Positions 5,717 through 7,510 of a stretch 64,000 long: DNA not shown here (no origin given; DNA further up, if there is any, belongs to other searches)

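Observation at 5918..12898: Glutamine-synthetase-like ligase encoded next to Rieske oxygenases: a possible gamma-glutamylated substrate for the oxygenase (aniline-dioxygenase logic in an aliphatic context)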

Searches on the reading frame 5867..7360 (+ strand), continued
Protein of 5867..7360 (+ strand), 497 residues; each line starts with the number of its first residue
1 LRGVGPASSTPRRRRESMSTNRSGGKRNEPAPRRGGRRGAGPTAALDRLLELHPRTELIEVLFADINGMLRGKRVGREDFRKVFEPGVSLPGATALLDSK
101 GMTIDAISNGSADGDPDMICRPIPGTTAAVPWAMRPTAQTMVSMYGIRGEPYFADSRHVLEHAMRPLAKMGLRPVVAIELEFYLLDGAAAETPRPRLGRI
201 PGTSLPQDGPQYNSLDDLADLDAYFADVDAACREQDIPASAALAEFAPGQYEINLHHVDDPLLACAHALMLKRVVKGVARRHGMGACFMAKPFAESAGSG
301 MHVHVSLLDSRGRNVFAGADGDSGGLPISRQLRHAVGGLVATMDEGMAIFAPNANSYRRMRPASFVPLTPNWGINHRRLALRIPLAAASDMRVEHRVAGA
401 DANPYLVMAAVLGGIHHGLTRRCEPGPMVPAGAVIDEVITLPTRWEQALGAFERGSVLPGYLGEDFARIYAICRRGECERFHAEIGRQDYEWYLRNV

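Call 28: search_protein_families(library=ncbifam, proteins=[L041:1301-2731:+, L041:2728-4344:+, L041:4337-5899:+, L041:11367-12617:+, L024:12840-14123:+, L024:14132-14842:+, L024:16288-17202:+, L041:5896-7098:+, L031:1514-2716:-, L031:342-1517:-], max_evalue=1e-10)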
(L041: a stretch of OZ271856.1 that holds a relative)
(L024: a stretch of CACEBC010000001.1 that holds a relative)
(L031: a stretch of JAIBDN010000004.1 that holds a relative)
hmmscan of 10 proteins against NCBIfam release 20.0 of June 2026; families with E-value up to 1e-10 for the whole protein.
L041:1301-2731:+ (476 aa): 68 families (the best 25 are shown)
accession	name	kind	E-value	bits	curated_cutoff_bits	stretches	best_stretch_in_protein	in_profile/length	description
NF041362.1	GntE_guanitoxin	equivalog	9.5e-136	452.7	525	1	27-449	1-426/426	guanitoxin biosynthesis PLP-dependent transaminase GntE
NF000818.0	PRK00062.1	subfamily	1.3e-105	353.6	398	1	32-458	4-426/429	glutamate-1-semialdehyde 2,1-aminomutase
TIGR00713.1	hemL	equivalog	3.9e-101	338.7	527.3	1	34-457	2-421/423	glutamate-1-semialdehyde 2,1-aminomutase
NF009055.0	PRK12389.1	equivalog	3.9e-81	272.9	637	1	32-458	4-427/431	glutamate-1-semialdehyde 2,1-aminomutase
NF004856.0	PRK06209.1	equivalog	1.2e-58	198.7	486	1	62-472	42-429/450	glutamate-1-semialdehyde 2,1-aminomutase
NF001864.0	PRK00615.1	equivalog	3.6e-52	177.4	706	1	35-450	8-420/433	glutamate-1-semialdehyde aminotransferase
NF005453.0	PRK07046.1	subfamily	7.9e-49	166.4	425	1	25-456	21-448/453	transaminase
TIGR00707.1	argD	subfamily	5.4e-48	163.7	410.05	1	60-390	9-326/381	acetylornithine/succinylornithine family transaminase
NF005993.0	PRK08117.1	subfamily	2.2e-46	158.4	574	1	60-378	25-352/433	aspartate aminotransferase family protein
NF004426.0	PRK05769.1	equivalog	3.8e-45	154.5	552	1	58-378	34-364/441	acetyl ornithine aminotransferase family protein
NF002874.0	PRK03244.1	equivalog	4.1e-43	147.7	457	2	210-373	163-323/399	acetylornithine transaminase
NF002797.0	PRK02936.1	equivalog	1.5e-42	145.7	496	1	61-395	12-329/385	acetylornithine transaminase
NF005985.0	PRK08088.1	equivalog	9e-41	139.9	713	1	58-377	21-343/426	4-aminobutyrate--2-oxoglutarate transaminase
NF002325.0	PRK01278.1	subfamily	2.3e-40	138.5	372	1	62-376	15-318/395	acetylornithine transaminase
NF003468.0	PRK05093.1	subfamily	9e-40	136.6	522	1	65-385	28-337/405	acetylornithine/succinyldiaminopimelate transaminase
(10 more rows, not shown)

L041:2728-4344:+ (538 aa): 8 families
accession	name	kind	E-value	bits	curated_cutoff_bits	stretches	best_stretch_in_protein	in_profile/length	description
NF045689.1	BCarotKetCrtO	equivalog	5.9e-85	285.9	1000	1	1-524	1-538/563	beta-carotene ketolase CrtO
TIGR02734.1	crtI_fam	subfamily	3.7e-31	108.4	238.1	1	222-510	198-475/504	phytoene desaturase family protein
TIGR02730.1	carot_isom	equivalog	3.2e-26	92.2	586.9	1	229-516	215-483/493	carotenoid isomerase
NF058655.1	CrtID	equivalog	1.7e-25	89.8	640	0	221-300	199-276/478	bifunctional phytoene desaturase/3,4-desaturase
NF045637.1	carotdesatCrtDProt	equivalog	5.9e-25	87.7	580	1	233-524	213-485/485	1-hydroxycarotenoid 3,4-desaturase CrtD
NF042421.1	hydcarot_desat_CrtD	equivalog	7.1e-14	51.1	500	0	237-510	218-470/487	1-hydroxycarotenoid 3,4-desaturase CrtD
NF005560.0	PRK07233.1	equivalog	8.3e-13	48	252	0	236-299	192-254/435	hypothetical protein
TIGR02733.1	desat_CrtD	equivalog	2e-12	46.6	549.7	0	5-41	3-39/492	C-3',4' desaturase CrtD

L041:4337-5899:+ (520 aa): 9 families
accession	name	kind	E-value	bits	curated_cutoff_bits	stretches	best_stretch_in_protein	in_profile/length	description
NF045689.1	BCarotKetCrtO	equivalog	2.5e-79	267.3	1000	1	5-518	3-540/563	beta-carotene ketolase CrtO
TIGR02734.1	crtI_fam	subfamily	5.5e-38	130.9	238.1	1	8-515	1-490/504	phytoene desaturase family protein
TIGR02730.1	carot_isom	equivalog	6e-34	117.7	586.9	1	215-505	211-478/493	carotenoid isomerase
NF045637.1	carotdesatCrtDProt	equivalog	2.1e-31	109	580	1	233-515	216-484/485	1-hydroxycarotenoid 3,4-desaturase CrtD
NF058655.1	CrtID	equivalog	1.3e-24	86.9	640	1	222-501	210-467/478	bifunctional phytoene desaturase/3,4-desaturase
TIGR02733.1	desat_CrtD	equivalog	4.1e-16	58.7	549.7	0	7-48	3-44/492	C-3',4' desaturase CrtD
NF042421.1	hydcarot_desat_CrtD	equivalog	1.6e-11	43.4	500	1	8-502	4-470/487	1-hydroxycarotenoid 3,4-desaturase CrtD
NF005560.0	PRK07233.1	equivalog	2.3e-11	43.2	252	0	8-49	3-44/435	hypothetical protein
TIGR03467.1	HpnE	equivalog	4.2e-11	42.8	283.05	0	8-66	1-60/430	hydroxysqualene dehydroxylase HpnE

L041:11367-12617:+ (416 aa): 5 families
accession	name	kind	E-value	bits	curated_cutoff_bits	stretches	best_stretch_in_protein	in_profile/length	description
NF058607.1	GlBtMonoOxGbcA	equivalog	1.6e-82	277.2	670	1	5-413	6-411/420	glycine betaine monooxygenase oxygenase subunit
NF042946.1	3PPDioc_HcaE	equivalog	4.2e-39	134.8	830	1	30-256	16-245/450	3-phenylpropionate/cinnamic acid dioxygenase subunit alpha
TIGR03228.1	anthran_1_2_A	equivalog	8.7e-38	130.1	671.9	1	39-225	25-218/438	anthranilate 1,2-dioxygenase large subunit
TIGR03229.1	benzo_1_2_benA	equivalog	7.5e-36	123.9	780.95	1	19-254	5-248/433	benzoate 1,2-dioxygenase large subunit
NF041684.1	ant_diox_AndAc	equivalog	1.6e-26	92.8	750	1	34-222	27-224/418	anthranilate 1,2-dioxygenase large subunit AndAc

L024:12840-14123:+ (427 aa): 7 families
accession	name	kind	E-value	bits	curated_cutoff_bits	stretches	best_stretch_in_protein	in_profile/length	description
NF050086.1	pipecolate_AmaA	exception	3.2e-49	167.7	600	1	22-386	12-381/425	L-pipecolate oxidase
TIGR03329.1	Phn_aa_oxid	hypoth_equivalog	8.4e-48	163.3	632.8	1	24-387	13-393/460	putative aminophosphonate oxidoreductase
NF008425.0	PRK11259.1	equivalog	2.7e-15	56.2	257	0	175-255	138-219/377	N-methyl-L-tryptophan oxidase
TIGR02352.1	thiamin_ThiO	equivalog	2.4e-14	53.2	250.8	0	141-388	102-350/351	glycine oxidase ThiO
TIGR03197.1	MnmC_Cterm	equivalog_domain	2.4e-14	53.2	174.2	1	37-248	1-210/400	FAD-dependent 5-carboxymethylaminomethyl-2-thiouridine(34) oxidoreductase MnmC1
NF002480.1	PRK01747.1-1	equivalog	3.3e-14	52.3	540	1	21-246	232-457/645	bifunctional tRNA (5-methylaminomethyl-2-thiouridine)(34)-methyltransferase MnmC2/FAD-dependent 5-carboxymethylaminomethyl-2-thiouridine(34)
NF009074.0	PRK12409.1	equivalog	1.5e-12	47.4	494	0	170-386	180-404/410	D-amino acid dehydrogenase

L024:14132-14842:+ (236 aa): 7 families
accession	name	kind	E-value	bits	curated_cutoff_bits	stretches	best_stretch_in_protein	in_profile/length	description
NF005458.0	PRK07053.1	equivalog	1.7e-45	155.2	250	1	2-234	2-232/234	glutamine amidotransferase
NF005072.0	PRK06490.1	equivalog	6.5e-40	136.7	339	1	2-199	13-207/251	glutamine amidotransferase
NF006098.0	PRK08250.1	equivalog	1.6e-28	99.8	301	1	5-208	3-213/239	glutamine amidotransferase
NF006562.0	PRK09065.1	equivalog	4.7e-27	95.1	205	1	19-209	29-220/242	glutamine amidotransferase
NF004212.0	PRK05665.1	equivalog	1.6e-16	60.8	309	1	52-224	62-235/241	amidotransferase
NF005743.0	PRK07567.1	equivalog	3e-13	49.6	264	1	74-192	86-205/245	glutamine amidotransferase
NF001975.0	PRK00758.1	equivalog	9.1e-11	41.7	198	0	43-180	39-166/185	GMP synthase subunit A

L024:16288-17202:+ (304 aa): 5 families
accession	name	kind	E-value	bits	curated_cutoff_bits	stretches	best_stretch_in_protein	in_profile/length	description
NF002564.0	PRK02190.1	subfamily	1.8e-119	398.5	302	1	8-301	10-301/307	agmatinase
TIGR01230.1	agmatinase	equivalog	1.9e-83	280.3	174.3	1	27-299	9-274/275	agmatinase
TIGR01227.1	hutG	equivalog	5.6e-34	117.7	229.15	1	24-295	28-303/307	formimidoylglutamase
TIGR01229.1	rocF_arginase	equivalog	1.4e-23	83.7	227.6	1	172-289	162-284/300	arginase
NF010347.0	PRK13775.1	equivalog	6.8e-13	48.6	381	0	222-301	247-327/331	formimidoylglutamase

L041:5896-7098:+ (400 aa): 8 families
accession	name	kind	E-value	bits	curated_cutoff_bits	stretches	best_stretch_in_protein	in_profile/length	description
NF053776.1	TmaoDeMthMsil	equivalog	1.2e-72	245.6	1100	1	11-353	381-725/763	trimethylamine N-oxide demethylase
NF001567.0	PRK00389.1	subfamily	1e-65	222.1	300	1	33-351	19-328/359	glycine cleavage system aminomethyltransferase GcvT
TIGR00528.1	gcvT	equivalog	1.4e-45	155.8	235.85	1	31-350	15-331/362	glycine cleavage system aminomethyltransferase GcvT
NF009133.0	PRK12486.1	equivalog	4.7e-45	154.1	410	1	13-357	10-347/369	dimethylsulfoniopropionate demethylase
TIGR01372.1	soxA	subfamily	3.9e-44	150.7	1164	1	43-361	641-969/996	sarcosine oxidase subunit alpha family protein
NF010093.0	PRK13579.1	equivalog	8.3e-39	133.4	459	1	35-365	27-350/371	glycine cleavage system aminomethyltransferase GcvT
NF047885.1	VanMgalDeMLigM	equivalog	4.1e-20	72.2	580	1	42-250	29-252/461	vanillate/3-O-methylgallate O-demethylase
NF047633.1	SyrngDmethDesA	equivalog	5.4e-18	64.7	800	1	66-250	55-251/453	syringate O-demethylase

L031:1514-2716:- (400 aa): 4 families
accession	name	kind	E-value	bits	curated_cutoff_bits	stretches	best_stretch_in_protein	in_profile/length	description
NF007962.0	PRK10682.1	equivalog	1.6e-94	317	636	1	49-399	17-369/370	spermidine/putrescine ABC transporter substrate-binding protein PotF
NF007048.0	PRK09501.1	equivalog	8.7e-49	166.3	582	1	39-374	5-323/348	spermidine/putrescine ABC transporter substrate-binding protein PotD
NF041888.1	ABC_SBP_YdcS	equivalog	9.5e-19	67.4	725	1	49-345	19-320/379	putative ABC transporter substrate-binding protein YdcS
NF043073.1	MMSYN1_0195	equivalog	4.6e-13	48.3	1250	1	64-152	600-686/1021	spermidine/putrescine ABC transporter permease/substrate-binding protein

L031:342-1517:- (391 aa): 174 families (the best 25 are shown)
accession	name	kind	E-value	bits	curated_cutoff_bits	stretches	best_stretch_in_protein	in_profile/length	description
NF008621.0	PRK11607.1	equivalog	3.1e-139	464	613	1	25-390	12-376/377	putrescine ABC transporter ATP-binding subunit PotG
TIGR01187.1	potA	subfamily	2.9e-123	411.1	355.6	1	63-389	1-325/325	polyamine ABC transporter ATP-binding protein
NF006987.0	PRK09452.1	equivalog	2e-119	398.7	482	1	27-390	12-373/378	spermidine/putrescine ABC transporter ATP-binding protein PotA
TIGR03265.1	PhnT2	equivalog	4.4e-108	361.6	457.7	1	30-358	2-320/353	putative 2-aminoethylphosphonate ABC transporter ATP-binding protein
NF043075.1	MMSYN1_0197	equivalog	4.7e-98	328.3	550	1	33-376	3-334/341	spermidine/putrescine ABC transporter ATP-binding protein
NF008653.0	PRK11650.1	subfamily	1.5e-96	323.6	432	1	33-364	4-329/357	sn-glycerol-3-phosphate ABC transporter ATP-binding protein UgpC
NF008513.0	PRK11432.1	equivalog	2.3e-94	316.2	496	1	29-366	3-330/351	ferric ABC transporter ATP-binding protein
NF008233.0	PRK11000.1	equivalog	2.1e-88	296.6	568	1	34-338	5-309/369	maltose/maltodextrin ABC transporter ATP-binding protein MalK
TIGR03258.1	PhnT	equivalog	4.1e-88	295.8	499.15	1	33-320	9-296/359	2-aminoethylphosphonate ABC transport system ATP-binding subunit PhnT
TIGR00968.1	3a0106s01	subfamily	2.7e-86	288.9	342.75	1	33-268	1-236/237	sulfate ABC transporter ATP-binding protein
NF040933.2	ABC_arch_GlcV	equivalog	1.7e-84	283.8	450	1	33-358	3-331/357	glucose ABC transporter ATP-binding protein GlcV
NF040840.2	tungstate_WtpC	equivalog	4.1e-83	279.5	440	1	33-341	2-302/347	tungstate ABC transporter ATP-binding protein WtpC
NF008105.0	PRK10851.1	equivalog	4.4e-76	255.9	502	1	33-276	3-250/362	sulfate/thiosulfate ABC transporter ATP-binding protein CysA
TIGR01186.1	proV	subfamily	5.8e-72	242.8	326.6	1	42-281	3-248/363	betaine/proline/choline family ABC transporter ATP-binding protein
TIGR03415.1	ABC_choXWV_ATP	equivalog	3.5e-62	210.5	483.75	1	36-271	28-273/382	choline ABC transporter ATP-binding protein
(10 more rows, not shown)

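Call 29: find_encoding_contigs(protein=P0004, flank=10000, max_places=2)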
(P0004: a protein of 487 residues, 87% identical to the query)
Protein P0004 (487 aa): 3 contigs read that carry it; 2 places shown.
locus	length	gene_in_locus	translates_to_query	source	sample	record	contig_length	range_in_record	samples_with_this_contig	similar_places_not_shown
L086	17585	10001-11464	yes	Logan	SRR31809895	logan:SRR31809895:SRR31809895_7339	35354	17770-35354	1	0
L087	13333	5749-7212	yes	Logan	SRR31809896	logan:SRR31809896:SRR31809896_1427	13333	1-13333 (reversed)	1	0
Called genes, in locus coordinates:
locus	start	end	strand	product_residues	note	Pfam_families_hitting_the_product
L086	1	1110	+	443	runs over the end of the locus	PF00202:Aminotran_3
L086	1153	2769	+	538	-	PF00890:FAD_binding_2 (weak), PF01266:DAO, PF01593:Amino_oxidase, PF01946:Thi4 (weak), PF07992:Pyr_redox_2 (faint), PF12831:FAD_oxidored (weak), PF13450:NAD_binding_8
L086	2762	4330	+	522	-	PF00890:FAD_binding_2 (faint), PF01266:DAO, PF01593:Amino_oxidase, PF01946:Thi4 (weak), PF03486:HI0933_like (faint), PF07992:Pyr_redox_2 (faint), PF12831:FAD_oxidored, PF13450:NAD_binding_8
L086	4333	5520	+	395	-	PF01571:GCV_T, PF08669:GCV_T_C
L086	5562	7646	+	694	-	PF02629:CoA_binding, PF13380:CoA_binding_2, PF13607:Succ_CoA_lig, PF13549:ATP-grasp_5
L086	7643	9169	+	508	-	PF00171:Aldedh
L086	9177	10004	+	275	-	PF00378:ECH_1, PF16113:ECH_2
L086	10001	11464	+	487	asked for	PF00120:Gln-synt_C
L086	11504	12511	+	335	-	PF08240:ADH_N, PF00107:ADH_zinc_N, PF13602:ADH_zinc_N_2 (weak)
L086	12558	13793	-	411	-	PF12832:MFS_1_like, PF07690:MFS_1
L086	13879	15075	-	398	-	PF00355:Rieske, PF00848:Ring_hydroxyl_A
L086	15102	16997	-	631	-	PF00440:TetR_N, PF13977:TetR_C_6, PF00355:Rieske, PF00848:Ring_hydroxyl_A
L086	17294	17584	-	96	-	?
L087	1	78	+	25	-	?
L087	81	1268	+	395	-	PF01571:GCV_T, PF08669:GCV_T_C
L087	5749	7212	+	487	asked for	PF00120:Gln-synt_C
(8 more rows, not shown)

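Call 30: find_encoding_contigs(protein=P0007, flank=10000, max_places=2)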
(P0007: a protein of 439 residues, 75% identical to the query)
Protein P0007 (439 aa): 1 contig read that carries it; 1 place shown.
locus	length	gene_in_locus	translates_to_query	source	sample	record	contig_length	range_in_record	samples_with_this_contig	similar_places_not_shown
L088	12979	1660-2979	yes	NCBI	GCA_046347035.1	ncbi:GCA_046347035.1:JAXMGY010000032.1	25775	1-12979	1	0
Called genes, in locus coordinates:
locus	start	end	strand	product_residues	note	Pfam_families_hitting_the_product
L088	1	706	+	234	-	PF00171:Aldedh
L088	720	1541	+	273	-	PF00378:ECH_1, PF16113:ECH_2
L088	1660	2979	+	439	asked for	PF00120:Gln-synt_C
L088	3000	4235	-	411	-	PF07690:MFS_1, PF12832:MFS_1_like (weak), PF07690:MFS_1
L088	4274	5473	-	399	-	PF00355:Rieske, PF00848:Ring_hydroxyl_A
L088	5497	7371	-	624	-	PF00440:TetR_N, PF13977:TetR_C_6, PF00355:Rieske, PF00848:Ring_hydroxyl_A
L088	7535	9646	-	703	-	PF12867:DinB_2, PF03781:FGE-sulfatase, PF01209:Ubie_methyltran (faint), PF13489:Methyltransf_23, PF08241:Methyltransf_11, PF08242:Methyltransf_12, PF13649:Methyltransf_25 (weak), PF13847:Methyltransf_31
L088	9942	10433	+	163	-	-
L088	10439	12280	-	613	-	PF12551:PHBC_N, PF07167:PhaC_N, PF00561:Abhydrolase_1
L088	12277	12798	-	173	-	-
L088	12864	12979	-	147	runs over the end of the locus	PF27746:Small_heat_shock_put (weak), PF00011:HSP20, PF17886:ArsA_HSP20 (weak)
